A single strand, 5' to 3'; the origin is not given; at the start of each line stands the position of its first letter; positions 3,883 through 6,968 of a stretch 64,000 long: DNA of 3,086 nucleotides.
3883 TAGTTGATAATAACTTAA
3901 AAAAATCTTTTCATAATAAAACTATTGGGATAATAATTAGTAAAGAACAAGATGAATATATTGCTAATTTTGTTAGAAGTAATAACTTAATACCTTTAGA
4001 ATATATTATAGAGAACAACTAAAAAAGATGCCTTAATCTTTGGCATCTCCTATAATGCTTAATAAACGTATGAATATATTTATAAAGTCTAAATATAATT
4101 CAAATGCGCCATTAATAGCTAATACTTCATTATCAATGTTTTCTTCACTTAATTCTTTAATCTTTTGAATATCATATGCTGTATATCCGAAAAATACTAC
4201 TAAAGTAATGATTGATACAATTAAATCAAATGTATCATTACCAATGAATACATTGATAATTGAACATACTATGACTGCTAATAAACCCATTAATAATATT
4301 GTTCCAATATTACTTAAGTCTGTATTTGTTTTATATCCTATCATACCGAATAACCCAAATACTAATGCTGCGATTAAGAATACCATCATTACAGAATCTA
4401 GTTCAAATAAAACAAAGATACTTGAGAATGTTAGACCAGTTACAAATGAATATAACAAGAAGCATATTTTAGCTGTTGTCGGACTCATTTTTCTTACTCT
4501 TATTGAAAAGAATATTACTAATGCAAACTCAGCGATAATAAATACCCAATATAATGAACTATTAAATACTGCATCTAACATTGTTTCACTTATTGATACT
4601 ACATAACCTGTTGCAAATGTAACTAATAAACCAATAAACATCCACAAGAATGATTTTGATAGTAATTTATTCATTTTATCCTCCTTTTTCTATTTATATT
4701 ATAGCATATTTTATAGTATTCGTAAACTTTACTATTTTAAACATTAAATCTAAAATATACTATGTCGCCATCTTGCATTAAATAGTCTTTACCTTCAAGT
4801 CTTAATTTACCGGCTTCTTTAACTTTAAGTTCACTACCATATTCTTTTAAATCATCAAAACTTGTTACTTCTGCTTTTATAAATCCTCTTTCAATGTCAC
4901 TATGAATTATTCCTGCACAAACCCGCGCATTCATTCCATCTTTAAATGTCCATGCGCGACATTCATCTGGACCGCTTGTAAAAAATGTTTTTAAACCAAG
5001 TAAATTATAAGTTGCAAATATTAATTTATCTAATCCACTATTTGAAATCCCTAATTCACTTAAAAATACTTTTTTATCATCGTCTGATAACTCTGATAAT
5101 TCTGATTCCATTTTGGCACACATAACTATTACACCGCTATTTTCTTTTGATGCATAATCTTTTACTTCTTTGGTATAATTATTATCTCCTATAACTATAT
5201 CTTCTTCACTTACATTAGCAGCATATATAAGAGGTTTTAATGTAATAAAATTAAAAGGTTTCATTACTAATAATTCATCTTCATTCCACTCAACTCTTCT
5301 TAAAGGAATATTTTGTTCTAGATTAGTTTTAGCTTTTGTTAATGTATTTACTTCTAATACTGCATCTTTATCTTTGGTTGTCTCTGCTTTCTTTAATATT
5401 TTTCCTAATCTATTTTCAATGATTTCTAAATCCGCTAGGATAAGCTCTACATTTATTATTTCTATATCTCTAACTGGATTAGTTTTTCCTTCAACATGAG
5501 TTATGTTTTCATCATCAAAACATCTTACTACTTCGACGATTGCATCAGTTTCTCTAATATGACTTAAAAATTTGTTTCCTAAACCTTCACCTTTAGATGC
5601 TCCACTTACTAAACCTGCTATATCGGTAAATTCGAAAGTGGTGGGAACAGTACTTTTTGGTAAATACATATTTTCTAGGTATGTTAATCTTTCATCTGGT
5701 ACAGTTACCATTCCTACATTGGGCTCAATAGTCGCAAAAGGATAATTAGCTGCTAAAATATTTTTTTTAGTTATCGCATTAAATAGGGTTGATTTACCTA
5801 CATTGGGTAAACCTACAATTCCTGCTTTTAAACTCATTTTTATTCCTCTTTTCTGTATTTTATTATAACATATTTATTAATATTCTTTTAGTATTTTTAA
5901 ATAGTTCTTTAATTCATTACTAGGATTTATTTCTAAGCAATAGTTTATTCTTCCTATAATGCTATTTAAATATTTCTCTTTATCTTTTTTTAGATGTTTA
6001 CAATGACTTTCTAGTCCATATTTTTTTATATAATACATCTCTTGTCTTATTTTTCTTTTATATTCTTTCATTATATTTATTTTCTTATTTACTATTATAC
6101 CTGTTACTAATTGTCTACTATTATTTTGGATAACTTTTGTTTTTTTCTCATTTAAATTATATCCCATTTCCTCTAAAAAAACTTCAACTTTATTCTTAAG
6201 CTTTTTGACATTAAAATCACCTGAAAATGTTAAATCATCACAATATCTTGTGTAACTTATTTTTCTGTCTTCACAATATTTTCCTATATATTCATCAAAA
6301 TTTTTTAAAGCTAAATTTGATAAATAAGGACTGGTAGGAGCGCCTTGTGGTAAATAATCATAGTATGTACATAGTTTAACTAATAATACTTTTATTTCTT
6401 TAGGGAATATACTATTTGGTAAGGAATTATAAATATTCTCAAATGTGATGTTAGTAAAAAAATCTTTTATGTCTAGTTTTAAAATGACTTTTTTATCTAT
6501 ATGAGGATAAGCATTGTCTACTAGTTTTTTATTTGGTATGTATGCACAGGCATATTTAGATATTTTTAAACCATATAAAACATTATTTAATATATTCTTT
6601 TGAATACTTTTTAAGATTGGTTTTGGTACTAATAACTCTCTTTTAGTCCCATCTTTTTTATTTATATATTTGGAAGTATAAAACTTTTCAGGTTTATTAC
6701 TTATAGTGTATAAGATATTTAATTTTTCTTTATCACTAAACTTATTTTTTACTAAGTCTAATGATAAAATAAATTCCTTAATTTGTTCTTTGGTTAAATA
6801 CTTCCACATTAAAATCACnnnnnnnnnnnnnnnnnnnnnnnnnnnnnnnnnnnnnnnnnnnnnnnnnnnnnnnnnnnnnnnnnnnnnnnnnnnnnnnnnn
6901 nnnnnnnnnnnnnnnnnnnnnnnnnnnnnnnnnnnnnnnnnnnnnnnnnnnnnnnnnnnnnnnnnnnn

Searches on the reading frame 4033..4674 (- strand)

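Call 10: search_protein_families(library=pfam, proteins=[window:4033-4674:-])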
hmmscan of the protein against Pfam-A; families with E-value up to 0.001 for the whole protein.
window:4033-4674:- (213 aa): 1 family
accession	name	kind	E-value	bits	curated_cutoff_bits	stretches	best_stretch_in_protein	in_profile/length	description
PF01027.25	Bax1-I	-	2.9e-48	164.9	34.1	1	2-207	1-206/207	Inhibitor of apoptosis-promoting Bax1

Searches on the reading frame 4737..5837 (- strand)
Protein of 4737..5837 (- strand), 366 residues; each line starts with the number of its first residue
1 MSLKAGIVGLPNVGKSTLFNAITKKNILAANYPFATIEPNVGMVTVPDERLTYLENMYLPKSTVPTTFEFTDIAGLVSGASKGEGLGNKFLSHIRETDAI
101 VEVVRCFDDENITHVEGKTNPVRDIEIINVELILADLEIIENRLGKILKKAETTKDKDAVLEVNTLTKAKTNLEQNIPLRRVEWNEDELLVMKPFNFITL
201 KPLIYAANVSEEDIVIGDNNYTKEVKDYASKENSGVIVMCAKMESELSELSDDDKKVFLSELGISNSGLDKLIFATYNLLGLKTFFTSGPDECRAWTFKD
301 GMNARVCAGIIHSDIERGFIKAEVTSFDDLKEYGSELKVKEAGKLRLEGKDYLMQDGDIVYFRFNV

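Call 10: search_protein_families(library=pfam, proteins=[window:4737-5837:-])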
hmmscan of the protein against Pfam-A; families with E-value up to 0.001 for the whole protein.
window:4737-5837:- (366 aa): 3 families
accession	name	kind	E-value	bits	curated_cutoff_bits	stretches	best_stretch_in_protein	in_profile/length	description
PF06071.19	YchF-GTPase_C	-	1.5e-37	128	27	1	282-365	1-84/84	Protein of unknown function (DUF933)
PF01926.29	MMR_HSR1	-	1.2e-21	77.4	21.9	1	5-116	2-93/113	50S ribosome-binding GTPase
PF02421.24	FeoB_N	-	8.6e-09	35.5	27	1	6-51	4-49/156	Ferrous iron transport protein B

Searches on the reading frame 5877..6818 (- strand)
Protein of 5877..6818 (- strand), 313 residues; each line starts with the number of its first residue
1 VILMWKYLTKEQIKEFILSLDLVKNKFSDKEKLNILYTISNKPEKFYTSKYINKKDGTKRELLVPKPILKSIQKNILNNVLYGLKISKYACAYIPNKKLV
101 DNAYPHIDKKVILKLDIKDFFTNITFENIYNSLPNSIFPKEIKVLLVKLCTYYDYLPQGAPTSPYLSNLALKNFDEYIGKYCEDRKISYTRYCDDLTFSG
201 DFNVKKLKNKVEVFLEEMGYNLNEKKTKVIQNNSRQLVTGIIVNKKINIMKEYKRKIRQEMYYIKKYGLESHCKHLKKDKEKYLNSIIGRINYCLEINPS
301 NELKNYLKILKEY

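Call 10: search_protein_families(library=pfam, proteins=[window:5877-6818:-])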
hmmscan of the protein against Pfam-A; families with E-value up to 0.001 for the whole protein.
window:5877-6818:- (313 aa): 1 family
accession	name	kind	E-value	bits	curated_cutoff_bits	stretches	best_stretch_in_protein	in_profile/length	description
PF00078.32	RVT_1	-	4.5e-23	82.5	29.6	1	52-235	1-197/205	Reverse transcriptase (RNA-dependent DNA polymerase)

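Call 13: search_protein_families(library=padloc, proteins=[window:5877-6818:-], max_evalue=0.01)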
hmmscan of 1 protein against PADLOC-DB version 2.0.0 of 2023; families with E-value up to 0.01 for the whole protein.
window:5877-6818:- (313 aa): 54 families (the best 25 are shown)
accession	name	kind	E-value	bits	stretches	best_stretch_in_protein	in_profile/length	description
PDLC03739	RT_Ec107-like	-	3.8e-122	405.5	1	11-311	1-305/307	retron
PDLC02942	RT_III-A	-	5.2e-105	349.3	1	33-312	56-336/341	-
PDLC02946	RT_III-A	-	1.2e-86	288.9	1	35-310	50-324/330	-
PDLC02943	RT_III-A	-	6.7e-86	286.1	1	33-312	36-317/322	-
PDLC02944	RT_III-A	-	6.1e-72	241.6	2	155-301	204-357/597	-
PDLC02941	RT_II-A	-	1.2e-70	236.2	1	34-311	28-297/309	-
PDLC02955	RT_X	-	4e-66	221.2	1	34-275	12-253/272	-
PDLC02940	RT_II-A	-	4.9e-66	221.3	1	35-272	200-439/477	-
PDLC02945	RT_III-A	-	4.9e-66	221.2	2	154-302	200-348/362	-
PDLC02956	RT_XIII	-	1.8e-65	219.8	1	42-302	140-413/469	-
PDLC02962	RT-TIR_XII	-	1.3e-64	216.8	1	34-311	30-326/478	single gene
PDLC02961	RT-TIR_XII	-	3.4e-64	215.5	1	35-311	31-325/475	single gene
PDLC02960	RT-Protease_XI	-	1e-63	214.1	1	35-310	26-312/506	single gene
PDLC02959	RT-Protease_XI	-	9.4e-63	210.9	1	36-310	26-315/510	single gene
PDLC02968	RT-Toprim_I-C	-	7.7e-61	204.5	1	26-299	6-294/529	single gene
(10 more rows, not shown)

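Call 14: search_protein_families(library=ncbifam, proteins=[window:5877-6818:-], max_evalue=0.01)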
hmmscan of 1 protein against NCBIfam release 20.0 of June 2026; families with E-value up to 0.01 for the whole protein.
window:5877-6818:- (313 aa): 6 families
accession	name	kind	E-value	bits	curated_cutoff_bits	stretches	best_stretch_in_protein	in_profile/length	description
NF038233.2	retron_St85_RT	exception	9.1e-64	215.5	235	1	35-301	13-280/289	retron St85 family RNA-directed DNA polymerase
NF038237.1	retron_Ec67_fus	exception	2.2e-53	181.6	450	1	27-305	19-322/572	retron Ec67 family RNA-directed DNA polymerase/endonuclease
NF042941.1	Retron_TIR_antiphage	equivalog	9e-53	179.7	600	1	34-309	15-315/464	TIR domain-containing anti-phage reverse transcriptase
TIGR04416.1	group_II_RT_mat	equivalog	3.3e-19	69.2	300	1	49-302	55-333/353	group II intron reverse transcriptase/maturase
NF041746.1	Drt2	equivalog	4.8e-15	55.6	390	1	156-235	224-304/416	antiviral reverse transcriptase Drt2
NF041747.1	Drt3a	equivalog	1.7e-12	47.4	200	1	63-250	66-244/412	antiviral reverse transcriptase Drt3a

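Call 17: find_homologous_proteins(query=window:5877-6818:-, max_evalue=1e-20)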
Query window:5877-6818:- (313 aa): 4890 proteins with E <= 1e-20 among 7856 candidates; the best 120 are listed.
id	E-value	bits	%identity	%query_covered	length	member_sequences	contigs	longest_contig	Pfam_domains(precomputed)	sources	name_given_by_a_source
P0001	3.6e-190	649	95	99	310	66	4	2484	PF00078.33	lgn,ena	-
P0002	4.1e-167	573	83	99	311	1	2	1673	PF00078.33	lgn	-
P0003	1.0e-166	572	82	99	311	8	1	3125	PF00078.33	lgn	-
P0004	1.7e-165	568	83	99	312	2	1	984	PF00078.33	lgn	-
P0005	1.9e-161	555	82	99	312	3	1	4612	PF00078.33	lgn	-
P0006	1.2e-160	552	79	99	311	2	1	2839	PF00078.33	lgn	-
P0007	1.8e-158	545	79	99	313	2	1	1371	PF00078.33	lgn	-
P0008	2.2e-146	505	74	99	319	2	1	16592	PF00078.33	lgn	-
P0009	4.0e-141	488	73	98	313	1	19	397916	PF00078.33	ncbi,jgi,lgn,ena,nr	ncbi:MAG: RNA-directed DNA polymerase [Firmicutes bacterium]|nr:RNA-directed DNA polymerase [Bacillo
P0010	6.3e-136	471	72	97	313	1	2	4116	PF00078.33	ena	-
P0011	2.2e-133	463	70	98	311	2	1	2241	PF00078.33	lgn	-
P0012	4.2e-133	462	69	99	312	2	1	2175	PF00078.33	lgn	-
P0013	5.4e-133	461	68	98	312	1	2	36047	PF00078.33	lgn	-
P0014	2.8e-129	449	68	98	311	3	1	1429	PF00078.33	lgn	-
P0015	5.5e-129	448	68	98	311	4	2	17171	PF00078.33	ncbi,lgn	-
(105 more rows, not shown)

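Call 20: find_related_loci(query=A2, collection=genome_contigs, flank=10000)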
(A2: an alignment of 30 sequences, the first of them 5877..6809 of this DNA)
Query A2 (310 aa) in genome_contigs; peptide patterns used: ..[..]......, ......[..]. (x = any residue, [..] = any of these).
564 stretches matched a pattern; 435 encode a relative of the query (tblastn E <= 1e-3); the best 80 are kept; 80 distinct loci.
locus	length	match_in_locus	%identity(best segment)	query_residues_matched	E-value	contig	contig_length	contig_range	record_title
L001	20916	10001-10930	97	1-310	0e+0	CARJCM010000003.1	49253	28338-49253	MAG TPA_asm: uncultured Bacilli bacterium isolate MGBC164908 genome assembly, contig: MGBC164908.3, whole genome shotgun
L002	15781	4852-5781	95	1-310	0e+0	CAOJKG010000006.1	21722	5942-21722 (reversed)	MAG TPA_asm: uncultured Tenericutes bacterium isolate SRR17684645_bin.12_metawrap_v1.3_MAG genome assembly, contig: NODE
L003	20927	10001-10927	73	1-307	2e-146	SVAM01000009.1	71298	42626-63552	MAG: Bacillota bacterium isolate SIG202 NODE_2248_length_71298_cov_3.530272, whole genome shotgun sequence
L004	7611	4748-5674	69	1-308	3e-135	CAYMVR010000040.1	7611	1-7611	MAG TPA_asm: uncultured Muribaculaceae bacterium isolate SRP287540_co1_368 genome assembly, contig: NODE_10640_length_76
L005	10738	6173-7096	66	1-307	2e-133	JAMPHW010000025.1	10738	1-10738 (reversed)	MAG: Ruminococcus sp. isolate NALB_7961_7 Scaffold_#25__SCF_025___10738_bp, whole genome shotgun sequence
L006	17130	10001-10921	66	1-307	3e-129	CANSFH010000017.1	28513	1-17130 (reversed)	MAG TPA_asm: uncultured Mycoplasma sp. isolate SRR15730527_bin.41_metawrap_v1.3_MAG genome assembly, contig: NODE.2230_l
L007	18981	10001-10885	67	1-295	6e-129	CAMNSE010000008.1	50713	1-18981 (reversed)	MAG: uncultured Mycoplasma sp. isolate SRR19792994_bin.62_metawrap_v1.3_MAG genome assembly, contig: ERZ12290372_1227, w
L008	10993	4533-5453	64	1-308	3e-127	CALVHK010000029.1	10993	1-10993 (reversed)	MAG: uncultured Bacilli bacterium isolate BRZ_DN__bin106 genome assembly, contig: BRZ_DN__NODE_7039_length_10993_cov_19.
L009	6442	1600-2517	66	1-307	7e-127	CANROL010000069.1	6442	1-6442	MAG: uncultured Bacilli bacterium isolate Lapin-020__bin16 genome assembly, contig: Lapin-020__NODE_18336_length_6442_co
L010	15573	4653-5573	61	1-308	8e-127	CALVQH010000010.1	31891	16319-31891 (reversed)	MAG: uncultured Bacilli bacterium isolate BRZ_HC__bin52 genome assembly, contig: BRZ_HC__NODE_1020_length_31891_cov_5.94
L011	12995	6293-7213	62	1-308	9e-125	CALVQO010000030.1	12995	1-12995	MAG: uncultured Bacilli bacterium isolate BRZ_EH__bin21 genome assembly, contig: BRZ_EH__NODE_8778_length_12995_cov_13.9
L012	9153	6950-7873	64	1-309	1e-124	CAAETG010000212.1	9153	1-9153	MAG TPA_asm: Bacilli bacterium, isolate HGM10802, WGS project CAAETG010000000 data, contig: ERS608568_37_k95_132212, who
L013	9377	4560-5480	63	1-308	7e-124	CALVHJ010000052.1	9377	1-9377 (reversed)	MAG: uncultured Bacilli bacterium isolate BRZ_EP__bin3 genome assembly, contig: BRZ_EP__NODE_10645_length_9377_cov_4.416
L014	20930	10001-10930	60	1-309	4e-118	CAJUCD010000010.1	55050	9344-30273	MAG TPA_asm: uncultured Bacilli bacterium isolate MGBC129856 genome assembly, contig: MGBC129856.10, whole genome shotgu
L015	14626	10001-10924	60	1-309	4e-115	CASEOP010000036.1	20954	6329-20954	uncultured Mycoplasmatota bacterium isolate Batch6_idba_bin.906 genome assembly, contig: Batch6_idba_bin.906.fa_k87_7344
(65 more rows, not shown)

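Call 48: find_encoding_contigs(protein=P0005, flank=4000, max_places=4)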
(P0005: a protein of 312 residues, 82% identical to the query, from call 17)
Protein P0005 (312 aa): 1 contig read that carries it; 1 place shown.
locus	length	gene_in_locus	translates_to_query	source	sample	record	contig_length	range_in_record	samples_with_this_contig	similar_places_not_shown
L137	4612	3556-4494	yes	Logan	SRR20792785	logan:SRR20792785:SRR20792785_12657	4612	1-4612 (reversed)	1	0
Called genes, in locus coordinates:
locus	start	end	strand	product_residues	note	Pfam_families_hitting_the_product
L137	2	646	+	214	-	?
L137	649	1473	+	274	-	PF21088:MS_channel_1st, PF00924:MS_channel_2nd, PF21082:MS_channel_3rd (weak)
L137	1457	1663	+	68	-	PF06107:DUF951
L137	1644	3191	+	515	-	PF03806:ABG_transport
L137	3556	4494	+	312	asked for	PF00078:RVT_1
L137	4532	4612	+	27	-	?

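Call 49: find_encoding_contigs(protein=P0003, flank=4000, max_places=4)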
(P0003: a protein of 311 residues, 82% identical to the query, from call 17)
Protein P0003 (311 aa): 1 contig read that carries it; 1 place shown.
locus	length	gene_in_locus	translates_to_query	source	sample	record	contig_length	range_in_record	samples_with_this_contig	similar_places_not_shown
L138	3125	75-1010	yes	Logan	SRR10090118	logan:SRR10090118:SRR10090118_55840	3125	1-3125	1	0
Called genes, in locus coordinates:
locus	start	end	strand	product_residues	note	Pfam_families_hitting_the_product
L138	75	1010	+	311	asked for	PF00078:RVT_1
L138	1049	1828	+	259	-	-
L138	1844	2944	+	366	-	PF01926:MMR_HSR1, PF02421:FeoB_N, PF06071:YchF-GTPase_C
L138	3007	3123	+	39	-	?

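Call 50: find_encoding_contigs(protein=P0008, flank=8000, max_places=4)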
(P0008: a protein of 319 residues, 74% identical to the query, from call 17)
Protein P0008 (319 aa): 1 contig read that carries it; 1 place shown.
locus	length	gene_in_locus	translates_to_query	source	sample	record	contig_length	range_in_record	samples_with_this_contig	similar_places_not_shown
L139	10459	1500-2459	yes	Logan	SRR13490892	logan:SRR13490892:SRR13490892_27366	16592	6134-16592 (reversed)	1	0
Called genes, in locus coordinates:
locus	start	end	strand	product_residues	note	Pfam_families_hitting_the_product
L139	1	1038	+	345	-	?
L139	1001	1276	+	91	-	-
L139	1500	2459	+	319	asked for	PF00078:RVT_1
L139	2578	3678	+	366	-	PF01926:MMR_HSR1, PF02421:FeoB_N, PF06071:YchF-GTPase_C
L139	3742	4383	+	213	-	PF01027:Bax1-I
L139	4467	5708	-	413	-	PF00535:Glycos_transf_2, PF13641:Glyco_tranf_2_3, PF13632:Glyco_trans_2_3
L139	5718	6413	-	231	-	PF06541:ABC_trans_CmpB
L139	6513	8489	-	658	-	PF01943:Polysacc_synt (faint), PF01554:MatE, PF13189:Cytidylate_kin2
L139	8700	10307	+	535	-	PF00664:ABC_membrane, PF00005:ABC_tran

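Call 67: find_encoding_contigs(protein=P0001, flank=3000, max_places=10)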
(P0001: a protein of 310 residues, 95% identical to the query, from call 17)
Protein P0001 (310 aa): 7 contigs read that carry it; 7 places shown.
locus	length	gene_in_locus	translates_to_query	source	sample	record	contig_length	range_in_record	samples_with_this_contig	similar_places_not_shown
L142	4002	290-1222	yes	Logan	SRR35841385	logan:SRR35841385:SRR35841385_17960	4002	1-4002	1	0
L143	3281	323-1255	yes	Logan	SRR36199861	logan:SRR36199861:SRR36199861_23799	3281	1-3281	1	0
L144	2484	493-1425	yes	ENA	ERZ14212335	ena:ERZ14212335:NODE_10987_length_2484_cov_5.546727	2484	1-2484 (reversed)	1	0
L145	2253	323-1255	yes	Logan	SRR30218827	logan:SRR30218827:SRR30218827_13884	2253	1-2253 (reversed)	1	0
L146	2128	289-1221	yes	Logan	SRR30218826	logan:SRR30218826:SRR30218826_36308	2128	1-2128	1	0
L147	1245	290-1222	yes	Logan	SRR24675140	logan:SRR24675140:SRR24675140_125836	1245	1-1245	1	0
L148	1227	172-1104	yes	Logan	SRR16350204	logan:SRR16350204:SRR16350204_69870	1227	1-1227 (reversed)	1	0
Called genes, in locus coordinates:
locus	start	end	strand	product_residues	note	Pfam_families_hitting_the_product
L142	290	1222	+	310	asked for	PF00078:RVT_1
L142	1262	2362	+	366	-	PF01926:MMR_HSR1, PF02421:FeoB_N, PF06071:YchF-GTPase_C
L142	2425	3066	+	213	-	PF01027:Bax1-I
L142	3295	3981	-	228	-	PF17761:DUF1016_N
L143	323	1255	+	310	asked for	PF00078:RVT_1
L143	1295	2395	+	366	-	PF01926:MMR_HSR1, PF02421:FeoB_N, PF06071:YchF-GTPase_C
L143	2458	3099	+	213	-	PF01027:Bax1-I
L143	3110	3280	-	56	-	?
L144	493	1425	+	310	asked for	PF00078:RVT_1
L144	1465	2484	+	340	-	?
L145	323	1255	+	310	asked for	PF00078:RVT_1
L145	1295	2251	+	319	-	?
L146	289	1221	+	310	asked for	PF00078:RVT_1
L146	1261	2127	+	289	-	?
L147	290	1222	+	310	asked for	PF00078:RVT_1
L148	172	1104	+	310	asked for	PF00078:RVT_1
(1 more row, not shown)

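Call 68: find_encoding_contigs(protein=P0006, flank=3000, max_places=6)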
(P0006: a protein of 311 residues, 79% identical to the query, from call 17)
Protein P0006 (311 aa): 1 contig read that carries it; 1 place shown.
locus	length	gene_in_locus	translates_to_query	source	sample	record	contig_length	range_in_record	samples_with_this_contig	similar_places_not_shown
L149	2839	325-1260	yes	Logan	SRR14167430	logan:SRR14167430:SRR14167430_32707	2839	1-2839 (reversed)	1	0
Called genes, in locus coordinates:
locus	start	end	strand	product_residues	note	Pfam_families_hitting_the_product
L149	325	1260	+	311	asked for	PF00078:RVT_1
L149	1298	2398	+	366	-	PF01926:MMR_HSR1, PF02421:FeoB_N, PF06071:YchF-GTPase_C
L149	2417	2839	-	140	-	?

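Call 69: find_encoding_contigs(protein=P0002, flank=3000, max_places=6)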
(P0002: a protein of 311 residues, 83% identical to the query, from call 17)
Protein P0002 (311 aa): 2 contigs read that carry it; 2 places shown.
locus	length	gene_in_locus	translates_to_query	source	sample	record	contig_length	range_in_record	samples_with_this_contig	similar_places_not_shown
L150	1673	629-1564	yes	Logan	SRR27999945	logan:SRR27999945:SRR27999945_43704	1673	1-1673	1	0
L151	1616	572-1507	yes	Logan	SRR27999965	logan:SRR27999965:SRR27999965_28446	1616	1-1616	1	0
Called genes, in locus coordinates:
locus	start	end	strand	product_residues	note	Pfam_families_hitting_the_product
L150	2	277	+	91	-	?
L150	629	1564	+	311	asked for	PF00078:RVT_1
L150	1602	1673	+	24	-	?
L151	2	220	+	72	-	?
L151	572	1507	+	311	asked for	PF00078:RVT_1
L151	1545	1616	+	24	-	?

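Call 86: search_protein_families(library=padloc, proteins=[L138:1049-1828:+, L004:3925-4503:+], max_evalue=1)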
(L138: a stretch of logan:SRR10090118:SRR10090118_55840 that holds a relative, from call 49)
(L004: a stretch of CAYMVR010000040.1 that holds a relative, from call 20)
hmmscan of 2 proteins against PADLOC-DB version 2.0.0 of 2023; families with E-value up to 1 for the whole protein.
L138:1049-1828:+ (259 aa): 0 families

L004:3925-4503:+ (192 aa): 0 families

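Call 88: find_homologous_proteins(query=L003:5921-6124:-, max_evalue=0.1)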
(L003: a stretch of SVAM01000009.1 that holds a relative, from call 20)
Query L003:5921-6124:- (67 aa): 2 proteins with E <= 0.1 among 2 candidates.
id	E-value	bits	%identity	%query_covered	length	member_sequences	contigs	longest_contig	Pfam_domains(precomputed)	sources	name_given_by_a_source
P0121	5.6e-38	145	100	100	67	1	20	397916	-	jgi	-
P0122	1.1e-9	55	84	57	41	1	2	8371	-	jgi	-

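Call 90: find_encoding_contigs(protein=P0122, flank=8000, max_places=4)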
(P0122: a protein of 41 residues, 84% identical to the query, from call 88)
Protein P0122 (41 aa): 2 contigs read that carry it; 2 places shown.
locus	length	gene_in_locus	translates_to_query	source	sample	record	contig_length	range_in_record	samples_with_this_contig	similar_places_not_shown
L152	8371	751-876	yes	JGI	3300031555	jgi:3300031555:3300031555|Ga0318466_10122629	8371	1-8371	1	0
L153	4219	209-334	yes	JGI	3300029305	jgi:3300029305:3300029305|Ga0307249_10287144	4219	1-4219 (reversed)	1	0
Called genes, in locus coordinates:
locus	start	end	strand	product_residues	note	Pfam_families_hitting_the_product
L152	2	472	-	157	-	?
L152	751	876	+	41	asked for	-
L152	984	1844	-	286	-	PF01545:Cation_efflux, PF16916:ZT_dimer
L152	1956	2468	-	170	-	PF00881:Nitroreductase, PF14512:TM1586_NiRdase (weak)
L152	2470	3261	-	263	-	PF00106:adh_short, PF08659:KR, PF23441:SDR (weak), PF13561:adh_short_C2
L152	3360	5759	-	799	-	PF00133:tRNA-synt_1, PF01406:tRNA-synt_1e (faint), PF09334:tRNA-synt_1g, PF13603:tRNA-synt_1_2, PF00133:tRNA-synt_1, PF09334:tRNA-synt_1g (weak), PF08264:Anticodon_1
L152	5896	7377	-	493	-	PF01336:tRNA_anti-codon, PF00152:tRNA-synt_2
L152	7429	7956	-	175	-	PF22769:DCD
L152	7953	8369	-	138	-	?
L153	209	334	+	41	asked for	-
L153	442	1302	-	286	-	PF01545:Cation_efflux, PF16916:ZT_dimer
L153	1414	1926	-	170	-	PF00881:Nitroreductase, PF14512:TM1586_NiRdase (weak)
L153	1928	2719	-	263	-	PF00106:adh_short, PF08659:KR, PF23441:SDR (weak), PF13561:adh_short_C2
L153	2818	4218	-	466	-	?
